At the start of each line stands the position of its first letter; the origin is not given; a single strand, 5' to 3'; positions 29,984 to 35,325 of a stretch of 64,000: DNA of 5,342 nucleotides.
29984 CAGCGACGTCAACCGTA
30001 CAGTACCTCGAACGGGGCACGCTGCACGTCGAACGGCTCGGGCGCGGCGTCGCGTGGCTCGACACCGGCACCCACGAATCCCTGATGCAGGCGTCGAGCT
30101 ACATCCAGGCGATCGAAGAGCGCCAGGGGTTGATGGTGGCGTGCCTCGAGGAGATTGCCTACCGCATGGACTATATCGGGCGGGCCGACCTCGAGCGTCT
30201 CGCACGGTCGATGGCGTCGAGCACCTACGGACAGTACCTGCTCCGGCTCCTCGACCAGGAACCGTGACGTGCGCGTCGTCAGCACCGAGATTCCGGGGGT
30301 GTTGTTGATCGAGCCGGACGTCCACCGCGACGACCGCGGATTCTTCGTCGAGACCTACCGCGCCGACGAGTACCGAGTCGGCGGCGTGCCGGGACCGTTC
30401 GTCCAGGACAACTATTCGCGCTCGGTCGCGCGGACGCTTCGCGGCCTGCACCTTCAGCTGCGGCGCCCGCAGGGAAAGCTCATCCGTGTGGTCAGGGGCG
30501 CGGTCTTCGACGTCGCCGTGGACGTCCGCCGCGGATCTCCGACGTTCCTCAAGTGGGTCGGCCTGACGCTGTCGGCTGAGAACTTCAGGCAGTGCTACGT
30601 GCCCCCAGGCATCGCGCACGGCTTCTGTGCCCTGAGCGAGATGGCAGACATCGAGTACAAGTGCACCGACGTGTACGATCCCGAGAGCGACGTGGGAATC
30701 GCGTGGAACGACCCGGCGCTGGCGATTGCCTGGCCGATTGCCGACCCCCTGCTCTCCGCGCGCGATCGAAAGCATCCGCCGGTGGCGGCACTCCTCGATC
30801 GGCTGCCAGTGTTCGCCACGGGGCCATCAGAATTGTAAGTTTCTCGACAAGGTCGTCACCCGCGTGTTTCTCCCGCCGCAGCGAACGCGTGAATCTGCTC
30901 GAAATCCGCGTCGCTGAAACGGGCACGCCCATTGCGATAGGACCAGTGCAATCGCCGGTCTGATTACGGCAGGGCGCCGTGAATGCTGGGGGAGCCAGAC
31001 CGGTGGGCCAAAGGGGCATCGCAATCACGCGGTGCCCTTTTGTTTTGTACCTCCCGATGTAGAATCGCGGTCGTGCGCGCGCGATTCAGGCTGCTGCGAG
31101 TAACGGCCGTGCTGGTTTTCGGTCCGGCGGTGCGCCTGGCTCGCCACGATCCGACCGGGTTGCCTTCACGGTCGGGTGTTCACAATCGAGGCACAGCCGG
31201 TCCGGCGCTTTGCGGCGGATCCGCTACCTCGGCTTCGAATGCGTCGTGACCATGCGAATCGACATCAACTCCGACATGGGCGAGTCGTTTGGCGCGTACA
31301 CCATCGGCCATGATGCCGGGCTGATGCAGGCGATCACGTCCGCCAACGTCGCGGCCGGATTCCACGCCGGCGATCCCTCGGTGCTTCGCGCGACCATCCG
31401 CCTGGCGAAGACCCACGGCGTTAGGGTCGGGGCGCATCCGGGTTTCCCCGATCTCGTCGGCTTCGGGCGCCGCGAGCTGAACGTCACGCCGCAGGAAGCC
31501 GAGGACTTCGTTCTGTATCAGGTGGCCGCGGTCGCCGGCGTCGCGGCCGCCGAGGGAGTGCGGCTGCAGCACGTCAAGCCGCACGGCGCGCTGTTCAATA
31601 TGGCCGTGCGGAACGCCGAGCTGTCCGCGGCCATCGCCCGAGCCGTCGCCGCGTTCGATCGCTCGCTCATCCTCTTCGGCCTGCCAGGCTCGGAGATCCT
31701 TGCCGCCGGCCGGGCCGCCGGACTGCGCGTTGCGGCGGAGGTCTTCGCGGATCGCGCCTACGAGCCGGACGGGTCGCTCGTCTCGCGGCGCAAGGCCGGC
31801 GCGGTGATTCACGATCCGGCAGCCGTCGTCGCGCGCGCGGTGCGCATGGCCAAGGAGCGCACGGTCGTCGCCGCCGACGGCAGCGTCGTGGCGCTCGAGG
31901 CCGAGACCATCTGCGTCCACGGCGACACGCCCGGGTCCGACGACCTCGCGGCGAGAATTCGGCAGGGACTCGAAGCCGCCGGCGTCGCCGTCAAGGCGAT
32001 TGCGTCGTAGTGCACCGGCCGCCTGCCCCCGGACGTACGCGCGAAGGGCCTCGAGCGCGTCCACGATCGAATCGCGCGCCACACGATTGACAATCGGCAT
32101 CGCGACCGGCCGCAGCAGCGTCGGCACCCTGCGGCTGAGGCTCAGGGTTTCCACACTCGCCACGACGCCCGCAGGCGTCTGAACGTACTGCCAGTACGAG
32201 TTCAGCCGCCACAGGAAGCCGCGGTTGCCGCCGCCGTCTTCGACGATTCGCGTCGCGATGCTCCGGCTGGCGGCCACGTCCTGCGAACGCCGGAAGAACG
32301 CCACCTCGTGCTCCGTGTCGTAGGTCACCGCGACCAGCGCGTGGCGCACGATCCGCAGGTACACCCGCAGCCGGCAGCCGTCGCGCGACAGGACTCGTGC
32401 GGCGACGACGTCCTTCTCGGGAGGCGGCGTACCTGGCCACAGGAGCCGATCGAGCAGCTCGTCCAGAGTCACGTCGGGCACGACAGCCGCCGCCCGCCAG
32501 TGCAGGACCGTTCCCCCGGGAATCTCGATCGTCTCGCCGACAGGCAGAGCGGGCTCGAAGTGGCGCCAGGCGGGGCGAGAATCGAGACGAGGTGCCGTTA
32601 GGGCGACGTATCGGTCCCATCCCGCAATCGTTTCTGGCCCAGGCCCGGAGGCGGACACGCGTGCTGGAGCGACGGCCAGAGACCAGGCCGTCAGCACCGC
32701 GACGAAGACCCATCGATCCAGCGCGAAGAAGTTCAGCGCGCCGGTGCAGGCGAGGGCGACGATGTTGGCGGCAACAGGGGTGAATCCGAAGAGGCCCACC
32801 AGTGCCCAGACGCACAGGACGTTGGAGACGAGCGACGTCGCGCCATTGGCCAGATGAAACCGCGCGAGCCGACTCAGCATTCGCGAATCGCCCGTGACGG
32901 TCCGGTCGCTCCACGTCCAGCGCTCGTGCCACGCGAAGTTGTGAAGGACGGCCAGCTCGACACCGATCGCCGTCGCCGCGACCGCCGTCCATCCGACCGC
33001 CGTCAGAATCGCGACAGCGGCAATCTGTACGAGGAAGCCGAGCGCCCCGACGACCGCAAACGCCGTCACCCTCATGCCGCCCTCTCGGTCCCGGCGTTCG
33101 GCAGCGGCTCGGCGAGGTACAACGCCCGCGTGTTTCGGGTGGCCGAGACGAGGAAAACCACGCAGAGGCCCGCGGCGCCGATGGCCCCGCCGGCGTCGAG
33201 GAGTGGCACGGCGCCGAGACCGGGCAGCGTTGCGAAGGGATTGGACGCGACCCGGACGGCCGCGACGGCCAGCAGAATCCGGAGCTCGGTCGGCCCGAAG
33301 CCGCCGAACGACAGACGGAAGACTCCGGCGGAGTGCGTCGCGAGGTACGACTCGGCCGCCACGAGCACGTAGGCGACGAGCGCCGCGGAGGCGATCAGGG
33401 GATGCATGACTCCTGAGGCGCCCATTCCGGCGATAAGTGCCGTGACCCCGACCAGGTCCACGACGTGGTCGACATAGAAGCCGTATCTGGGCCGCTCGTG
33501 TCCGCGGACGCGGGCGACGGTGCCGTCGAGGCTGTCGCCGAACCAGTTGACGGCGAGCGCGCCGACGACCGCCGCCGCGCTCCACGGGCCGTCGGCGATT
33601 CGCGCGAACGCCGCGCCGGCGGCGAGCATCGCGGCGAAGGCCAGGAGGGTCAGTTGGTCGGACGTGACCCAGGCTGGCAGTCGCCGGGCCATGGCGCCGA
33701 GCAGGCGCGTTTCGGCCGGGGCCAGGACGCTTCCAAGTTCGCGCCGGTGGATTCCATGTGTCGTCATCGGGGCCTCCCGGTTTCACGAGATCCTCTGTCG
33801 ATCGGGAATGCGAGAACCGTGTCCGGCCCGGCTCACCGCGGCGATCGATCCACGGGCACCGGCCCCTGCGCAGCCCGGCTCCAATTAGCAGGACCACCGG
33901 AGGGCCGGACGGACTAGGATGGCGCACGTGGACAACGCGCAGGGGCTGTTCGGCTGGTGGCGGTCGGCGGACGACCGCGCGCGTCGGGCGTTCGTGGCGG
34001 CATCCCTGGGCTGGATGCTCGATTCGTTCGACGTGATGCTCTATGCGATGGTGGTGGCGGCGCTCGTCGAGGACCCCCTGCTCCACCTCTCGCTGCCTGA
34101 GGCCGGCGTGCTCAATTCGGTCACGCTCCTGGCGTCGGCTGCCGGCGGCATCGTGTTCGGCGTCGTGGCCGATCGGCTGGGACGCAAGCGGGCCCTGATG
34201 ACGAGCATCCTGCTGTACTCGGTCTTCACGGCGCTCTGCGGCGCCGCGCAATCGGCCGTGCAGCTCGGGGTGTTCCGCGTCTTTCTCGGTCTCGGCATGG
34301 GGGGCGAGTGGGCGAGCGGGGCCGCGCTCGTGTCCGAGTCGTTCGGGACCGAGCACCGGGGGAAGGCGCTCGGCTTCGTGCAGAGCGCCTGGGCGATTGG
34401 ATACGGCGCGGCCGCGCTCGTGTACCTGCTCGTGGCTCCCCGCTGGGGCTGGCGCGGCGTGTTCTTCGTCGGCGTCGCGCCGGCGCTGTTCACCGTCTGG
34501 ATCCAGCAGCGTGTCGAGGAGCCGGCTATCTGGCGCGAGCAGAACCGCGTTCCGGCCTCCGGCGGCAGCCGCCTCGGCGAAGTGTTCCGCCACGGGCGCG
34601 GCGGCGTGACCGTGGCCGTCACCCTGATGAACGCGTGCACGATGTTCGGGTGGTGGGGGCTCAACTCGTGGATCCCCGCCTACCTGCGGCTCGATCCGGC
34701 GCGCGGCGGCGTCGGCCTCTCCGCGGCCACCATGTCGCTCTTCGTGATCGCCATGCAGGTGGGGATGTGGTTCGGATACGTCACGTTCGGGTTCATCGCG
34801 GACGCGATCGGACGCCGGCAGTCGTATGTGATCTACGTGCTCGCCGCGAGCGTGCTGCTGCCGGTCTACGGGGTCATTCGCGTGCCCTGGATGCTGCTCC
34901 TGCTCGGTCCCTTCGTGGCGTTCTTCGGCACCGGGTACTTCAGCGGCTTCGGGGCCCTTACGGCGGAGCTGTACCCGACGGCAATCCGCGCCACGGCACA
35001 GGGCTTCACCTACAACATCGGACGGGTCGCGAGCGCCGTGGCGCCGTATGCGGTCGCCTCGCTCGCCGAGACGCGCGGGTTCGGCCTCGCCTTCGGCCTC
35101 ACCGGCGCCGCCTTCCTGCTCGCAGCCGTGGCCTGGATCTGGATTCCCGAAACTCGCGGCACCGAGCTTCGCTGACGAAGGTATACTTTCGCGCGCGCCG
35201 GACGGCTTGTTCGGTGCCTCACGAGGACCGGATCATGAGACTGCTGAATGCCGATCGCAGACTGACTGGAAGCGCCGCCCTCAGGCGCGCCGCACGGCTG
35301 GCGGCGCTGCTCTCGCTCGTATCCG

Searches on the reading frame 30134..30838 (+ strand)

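Call 63: search_protein_families(library=pfam, proteins=[window:30134-30838:+], max_evalue=0.001)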
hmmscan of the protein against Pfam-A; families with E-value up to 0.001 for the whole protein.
window:30134-30838:+ (234 aa): 1 family
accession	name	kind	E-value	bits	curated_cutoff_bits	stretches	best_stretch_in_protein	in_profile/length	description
PF00908.23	dTDP_sugar_isom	-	1.5e-66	223.7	27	1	51-217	2-166/168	dTDP-4-dehydrorhamnose 3,5-epimerase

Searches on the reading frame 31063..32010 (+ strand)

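Call 63: search_protein_families(library=pfam, proteins=[window:31063-32010:+], max_evalue=0.001)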
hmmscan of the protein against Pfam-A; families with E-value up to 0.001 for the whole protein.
window:31063-32010:+ (315 aa): 1 family
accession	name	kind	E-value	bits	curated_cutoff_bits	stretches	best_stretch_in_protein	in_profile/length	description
PF03746.21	LamB_YcsF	-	4.5e-100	334.7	22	1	66-303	1-238/239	LamB/YcsF family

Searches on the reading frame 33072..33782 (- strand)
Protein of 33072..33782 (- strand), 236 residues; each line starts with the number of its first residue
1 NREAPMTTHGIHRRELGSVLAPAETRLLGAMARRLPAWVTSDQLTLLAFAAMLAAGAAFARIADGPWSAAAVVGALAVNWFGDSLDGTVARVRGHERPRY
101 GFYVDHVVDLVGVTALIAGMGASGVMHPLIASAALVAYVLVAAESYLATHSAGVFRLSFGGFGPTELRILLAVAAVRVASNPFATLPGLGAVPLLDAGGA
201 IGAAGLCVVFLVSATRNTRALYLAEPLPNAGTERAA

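Call 63: search_protein_families(library=pfam, proteins=[window:33072-33782:-], max_evalue=0.001)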
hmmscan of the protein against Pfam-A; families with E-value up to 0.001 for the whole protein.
window:33072-33782:- (236 aa): 1 family
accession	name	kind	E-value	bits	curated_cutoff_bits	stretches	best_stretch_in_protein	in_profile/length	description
PF01066.26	CDP-OH_P_transf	-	5.8e-07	30.5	22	1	40-177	3-133/152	CDP-alcohol phosphatidyltransferase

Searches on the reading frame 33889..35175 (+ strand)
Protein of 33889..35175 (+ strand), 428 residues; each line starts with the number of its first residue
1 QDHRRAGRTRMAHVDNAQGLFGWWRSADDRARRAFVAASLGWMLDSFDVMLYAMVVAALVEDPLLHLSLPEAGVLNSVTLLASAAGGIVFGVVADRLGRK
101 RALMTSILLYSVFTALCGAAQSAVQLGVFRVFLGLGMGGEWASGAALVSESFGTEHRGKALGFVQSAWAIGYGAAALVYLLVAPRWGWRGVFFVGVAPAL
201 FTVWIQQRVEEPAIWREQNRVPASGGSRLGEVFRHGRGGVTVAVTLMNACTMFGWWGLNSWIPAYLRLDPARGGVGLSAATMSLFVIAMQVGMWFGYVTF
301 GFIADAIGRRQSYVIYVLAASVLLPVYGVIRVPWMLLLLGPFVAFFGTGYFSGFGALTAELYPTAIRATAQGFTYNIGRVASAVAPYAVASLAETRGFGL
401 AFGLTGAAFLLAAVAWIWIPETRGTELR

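Call 63: search_protein_families(library=pfam, proteins=[window:33889-35175:+], max_evalue=0.001)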
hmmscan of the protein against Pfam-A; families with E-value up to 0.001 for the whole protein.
window:33889-35175:+ (428 aa): 3 families
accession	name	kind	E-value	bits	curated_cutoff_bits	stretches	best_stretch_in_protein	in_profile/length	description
PF07690.21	MFS_1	-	4.6e-42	144.6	33.4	2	43-265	6-228/347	Major Facilitator Superfamily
PF00083.30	Sugar_tr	-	1.4e-27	97.1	22.3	3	71-204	42-186/452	Sugar (and other) transporter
PF01306.25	LacY_symp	-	0.00084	18.7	24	1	43-115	17-88/413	LacY proton/sugar symporter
